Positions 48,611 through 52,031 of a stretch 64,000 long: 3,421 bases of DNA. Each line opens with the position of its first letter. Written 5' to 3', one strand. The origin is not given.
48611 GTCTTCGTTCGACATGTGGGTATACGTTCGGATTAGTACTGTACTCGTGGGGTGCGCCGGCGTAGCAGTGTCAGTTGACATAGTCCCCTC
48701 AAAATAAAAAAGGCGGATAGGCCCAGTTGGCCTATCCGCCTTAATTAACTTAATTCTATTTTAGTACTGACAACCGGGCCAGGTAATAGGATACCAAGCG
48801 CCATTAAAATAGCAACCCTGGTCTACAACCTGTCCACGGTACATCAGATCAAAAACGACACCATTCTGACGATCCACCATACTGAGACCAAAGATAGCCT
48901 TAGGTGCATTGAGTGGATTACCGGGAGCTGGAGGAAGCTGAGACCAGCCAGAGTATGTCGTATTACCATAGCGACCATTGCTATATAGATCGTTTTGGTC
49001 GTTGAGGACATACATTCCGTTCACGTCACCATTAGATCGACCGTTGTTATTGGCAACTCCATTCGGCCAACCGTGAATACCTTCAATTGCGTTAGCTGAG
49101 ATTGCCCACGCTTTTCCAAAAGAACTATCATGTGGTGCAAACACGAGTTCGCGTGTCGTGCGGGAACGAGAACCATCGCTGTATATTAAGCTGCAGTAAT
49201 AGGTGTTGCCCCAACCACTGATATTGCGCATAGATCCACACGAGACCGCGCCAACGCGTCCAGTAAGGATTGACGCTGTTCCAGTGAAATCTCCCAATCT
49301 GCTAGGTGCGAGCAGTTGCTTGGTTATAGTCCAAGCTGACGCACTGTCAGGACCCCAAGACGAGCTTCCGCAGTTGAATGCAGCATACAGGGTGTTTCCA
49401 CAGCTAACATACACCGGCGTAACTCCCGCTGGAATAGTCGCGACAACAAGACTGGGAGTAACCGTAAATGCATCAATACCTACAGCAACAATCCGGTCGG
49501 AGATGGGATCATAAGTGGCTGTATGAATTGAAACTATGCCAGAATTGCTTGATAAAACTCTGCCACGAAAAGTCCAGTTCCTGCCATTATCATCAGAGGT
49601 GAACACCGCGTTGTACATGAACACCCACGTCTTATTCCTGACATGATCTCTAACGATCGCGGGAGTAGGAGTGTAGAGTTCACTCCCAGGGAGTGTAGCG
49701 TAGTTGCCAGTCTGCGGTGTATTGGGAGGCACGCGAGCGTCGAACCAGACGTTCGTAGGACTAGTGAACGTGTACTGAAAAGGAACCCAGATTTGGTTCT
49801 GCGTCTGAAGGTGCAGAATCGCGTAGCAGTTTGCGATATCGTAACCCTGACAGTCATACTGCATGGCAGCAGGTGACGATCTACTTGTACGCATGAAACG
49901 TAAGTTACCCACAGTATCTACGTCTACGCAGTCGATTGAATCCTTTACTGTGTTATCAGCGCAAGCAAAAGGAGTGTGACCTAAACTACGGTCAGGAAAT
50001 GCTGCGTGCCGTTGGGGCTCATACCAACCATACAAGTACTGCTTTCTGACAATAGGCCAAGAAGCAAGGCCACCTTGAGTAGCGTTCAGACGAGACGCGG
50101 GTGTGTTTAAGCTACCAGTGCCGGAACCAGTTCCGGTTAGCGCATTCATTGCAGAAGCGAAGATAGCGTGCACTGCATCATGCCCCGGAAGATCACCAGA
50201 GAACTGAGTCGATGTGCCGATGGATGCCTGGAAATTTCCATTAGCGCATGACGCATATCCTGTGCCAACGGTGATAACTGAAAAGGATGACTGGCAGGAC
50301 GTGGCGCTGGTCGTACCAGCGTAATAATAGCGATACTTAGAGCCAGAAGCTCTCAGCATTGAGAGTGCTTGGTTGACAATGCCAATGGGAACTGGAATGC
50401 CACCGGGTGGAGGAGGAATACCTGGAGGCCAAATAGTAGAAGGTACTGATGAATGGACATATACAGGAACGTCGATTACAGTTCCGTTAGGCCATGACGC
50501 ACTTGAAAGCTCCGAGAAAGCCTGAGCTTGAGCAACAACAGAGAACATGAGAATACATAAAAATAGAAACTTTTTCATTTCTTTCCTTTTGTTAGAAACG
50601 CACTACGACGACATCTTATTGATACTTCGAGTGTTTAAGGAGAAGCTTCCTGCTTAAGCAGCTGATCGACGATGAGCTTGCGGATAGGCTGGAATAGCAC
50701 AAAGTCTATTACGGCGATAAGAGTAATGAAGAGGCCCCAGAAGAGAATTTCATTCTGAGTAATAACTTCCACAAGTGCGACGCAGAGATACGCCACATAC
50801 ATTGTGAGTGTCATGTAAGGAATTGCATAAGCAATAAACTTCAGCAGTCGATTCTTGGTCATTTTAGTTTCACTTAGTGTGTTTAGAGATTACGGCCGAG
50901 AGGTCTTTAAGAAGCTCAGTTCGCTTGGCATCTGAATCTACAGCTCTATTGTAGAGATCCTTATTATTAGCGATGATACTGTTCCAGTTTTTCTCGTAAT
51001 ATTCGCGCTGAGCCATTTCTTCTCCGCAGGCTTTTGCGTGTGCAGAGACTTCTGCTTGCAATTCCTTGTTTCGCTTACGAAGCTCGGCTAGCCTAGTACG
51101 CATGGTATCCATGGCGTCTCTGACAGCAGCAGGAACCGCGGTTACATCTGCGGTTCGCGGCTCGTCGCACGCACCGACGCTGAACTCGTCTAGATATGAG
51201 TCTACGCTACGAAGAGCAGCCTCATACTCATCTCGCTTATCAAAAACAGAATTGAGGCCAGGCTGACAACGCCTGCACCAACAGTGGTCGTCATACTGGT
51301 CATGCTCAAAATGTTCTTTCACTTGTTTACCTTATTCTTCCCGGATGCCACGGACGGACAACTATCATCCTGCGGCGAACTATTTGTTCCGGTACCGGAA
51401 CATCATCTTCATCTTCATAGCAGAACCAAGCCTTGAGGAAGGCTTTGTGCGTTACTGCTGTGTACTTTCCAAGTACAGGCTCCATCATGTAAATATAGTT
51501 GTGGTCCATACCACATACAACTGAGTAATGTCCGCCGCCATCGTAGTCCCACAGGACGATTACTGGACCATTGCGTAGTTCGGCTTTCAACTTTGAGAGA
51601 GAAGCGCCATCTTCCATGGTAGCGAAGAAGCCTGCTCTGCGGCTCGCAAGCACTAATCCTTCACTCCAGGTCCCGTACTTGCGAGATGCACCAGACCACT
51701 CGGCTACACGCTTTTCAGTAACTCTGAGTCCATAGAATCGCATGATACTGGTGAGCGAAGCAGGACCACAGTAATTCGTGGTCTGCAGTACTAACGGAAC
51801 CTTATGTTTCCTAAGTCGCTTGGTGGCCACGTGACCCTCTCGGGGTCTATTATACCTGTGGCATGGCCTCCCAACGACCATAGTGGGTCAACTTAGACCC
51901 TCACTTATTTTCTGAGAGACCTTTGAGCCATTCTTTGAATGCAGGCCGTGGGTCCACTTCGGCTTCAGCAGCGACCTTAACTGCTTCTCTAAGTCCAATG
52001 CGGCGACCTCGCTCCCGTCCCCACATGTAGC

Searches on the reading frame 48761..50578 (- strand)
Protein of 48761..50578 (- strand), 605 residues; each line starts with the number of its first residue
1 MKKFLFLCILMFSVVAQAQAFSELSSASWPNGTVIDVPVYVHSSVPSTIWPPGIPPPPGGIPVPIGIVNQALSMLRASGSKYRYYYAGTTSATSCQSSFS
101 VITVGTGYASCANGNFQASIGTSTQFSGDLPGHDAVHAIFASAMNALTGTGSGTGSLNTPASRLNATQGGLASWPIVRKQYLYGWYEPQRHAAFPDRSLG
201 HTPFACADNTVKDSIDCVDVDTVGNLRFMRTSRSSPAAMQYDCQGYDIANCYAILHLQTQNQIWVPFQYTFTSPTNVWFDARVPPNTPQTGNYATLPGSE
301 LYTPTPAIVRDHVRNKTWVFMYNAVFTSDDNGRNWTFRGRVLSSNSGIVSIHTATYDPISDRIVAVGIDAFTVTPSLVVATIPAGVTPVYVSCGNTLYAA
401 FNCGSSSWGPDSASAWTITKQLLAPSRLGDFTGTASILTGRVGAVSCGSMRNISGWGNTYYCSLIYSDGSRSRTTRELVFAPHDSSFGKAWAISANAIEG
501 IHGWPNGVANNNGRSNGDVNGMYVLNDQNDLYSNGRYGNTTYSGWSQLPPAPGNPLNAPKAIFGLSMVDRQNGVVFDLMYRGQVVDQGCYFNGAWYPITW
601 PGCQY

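Call 8: search_protein_families(library=pfam, proteins=[window:48761-50578:-], max_evalue=0.01)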
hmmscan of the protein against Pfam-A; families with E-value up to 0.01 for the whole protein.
window:48761-50578:- (605 aa): 0 families

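Call 9: search_dna_similar(query=window:48761-50578:-, collection=phages, mode=protein, max_rows=15)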
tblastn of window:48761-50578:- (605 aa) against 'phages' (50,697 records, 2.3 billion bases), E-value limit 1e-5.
No match.

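Call 42: search_protein_families(library=phrogs, proteins=[window:48761-50578:-], max_evalue=0.01)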
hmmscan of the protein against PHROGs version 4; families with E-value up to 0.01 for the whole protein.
window:48761-50578:- (605 aa): 0 families

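Call 76: search_protein_families(library=ncbifam, proteins=[window:48761-50578:-], max_evalue=0.01)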
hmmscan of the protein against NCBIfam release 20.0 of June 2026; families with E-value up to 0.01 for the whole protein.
window:48761-50578:- (605 aa): 0 families

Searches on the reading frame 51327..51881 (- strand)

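Call 76: search_protein_families(library=ncbifam, proteins=[window:51327-51881:-], max_evalue=0.01)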
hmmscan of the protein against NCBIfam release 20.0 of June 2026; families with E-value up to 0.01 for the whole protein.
window:51327-51881:- (184 aa): 4 families
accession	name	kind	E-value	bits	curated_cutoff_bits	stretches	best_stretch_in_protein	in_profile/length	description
NF033920.0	C39_PA2778_fam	equivalog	1.1e-10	41.4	150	1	26-128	3-109/255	PA2778 family cysteine peptidase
TIGR03796.1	NHLM_micro_ABC1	equivalog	1.4e-10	40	853.3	1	27-146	1-113/710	NHLP family bacteriocin export ABC transporter peptidase/permease/ATPase subunit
NF058616.2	C39_FapD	equivalog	6.4e-08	32.1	330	1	22-152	38-171/224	fibril amyloid maturation endopeptidase FapD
NF045998.1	cleave_ABC_plasm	equivalog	0.0015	16.9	500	1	100-151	70-120/673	Mbov_0121 family peptidase domain-containing ABC transporter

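Call 106: search_protein_families(library=pfam, proteins=[window:51327-51881:-], max_evalue=0.1)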
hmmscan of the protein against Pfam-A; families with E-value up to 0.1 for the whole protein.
window:51327-51881:- (184 aa): 4 families
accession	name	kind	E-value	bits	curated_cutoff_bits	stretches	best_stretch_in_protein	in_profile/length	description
PF03412.21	Peptidase_C39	-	8.6e-12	45.5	22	1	29-152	3-121/133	Peptidase C39 family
PF13529.12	Peptidase_C39_2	-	4.6e-10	40.7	24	1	27-135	2-142/143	Peptidase_C39 like family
PF12385.14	Peptidase_C70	-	4.9e-06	26.9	19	1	28-148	7-136/141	Papain-like cysteine protease AvrRpt2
PF11814.14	DUF3335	-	0.013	15.4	25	0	28-86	1-69/206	Peptidase_C39 like family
